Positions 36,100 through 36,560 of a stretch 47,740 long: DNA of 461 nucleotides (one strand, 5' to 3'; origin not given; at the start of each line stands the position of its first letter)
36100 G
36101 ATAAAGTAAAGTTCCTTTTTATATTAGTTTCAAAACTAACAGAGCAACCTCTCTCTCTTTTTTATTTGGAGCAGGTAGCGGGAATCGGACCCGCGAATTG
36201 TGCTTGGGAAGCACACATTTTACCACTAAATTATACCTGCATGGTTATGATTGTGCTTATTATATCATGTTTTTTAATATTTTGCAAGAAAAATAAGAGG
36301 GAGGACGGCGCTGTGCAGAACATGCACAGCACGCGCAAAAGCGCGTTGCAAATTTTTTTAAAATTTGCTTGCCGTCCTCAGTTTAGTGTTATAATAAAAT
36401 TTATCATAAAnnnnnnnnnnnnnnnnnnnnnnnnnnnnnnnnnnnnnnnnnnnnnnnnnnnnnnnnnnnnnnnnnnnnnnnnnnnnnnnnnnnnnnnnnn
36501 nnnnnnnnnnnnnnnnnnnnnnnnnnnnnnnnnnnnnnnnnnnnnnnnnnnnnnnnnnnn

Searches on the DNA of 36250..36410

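Call 45: search_rna_families(source=window, start=36250, end=36410, threshold=evalue, max_evalue=10)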
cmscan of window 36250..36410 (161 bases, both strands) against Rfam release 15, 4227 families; matches with E-value up to 10: 7.
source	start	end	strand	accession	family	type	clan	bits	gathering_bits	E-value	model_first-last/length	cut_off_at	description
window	36288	36404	-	RF02332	TtnuHACA25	Gene; snRNA; snoRNA; HACA-box;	-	15.2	100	4.8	1-111/111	no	Tetrahymena snoRNA TtnuHACA25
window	36352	36410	+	RF00961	mir-581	Gene; miRNA;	-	15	100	1.9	1-58/89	3'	mir-581 microRNA precursor family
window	36257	36408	-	RF01865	Vg1_ribozyme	Gene; ribozyme;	-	14.7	90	8.8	1-142/142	no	Manganese dependent ribozyme in Vg1 mRNA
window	36314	36363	+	RF03168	c-di-GMP-I-UAU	Cis-reg; riboswitch;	CL00126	13.6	65.9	1.4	1-81/81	no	c-di-GMP-I-UAU riboswitch aptamer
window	36295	36367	+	RF02621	BSnc120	Gene; sRNA;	-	12.9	114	4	1-88/88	no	Brucella sRNA 120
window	36259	36410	+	RF01473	rli41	Gene; sRNA;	-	10.4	55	4.4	151-309/494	3'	Listeria sRNA rli41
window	36262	36306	+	RF01762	whalefall-1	Gene; sRNA;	-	9.8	37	6.6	1-56/56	no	Whalefall-1 RNA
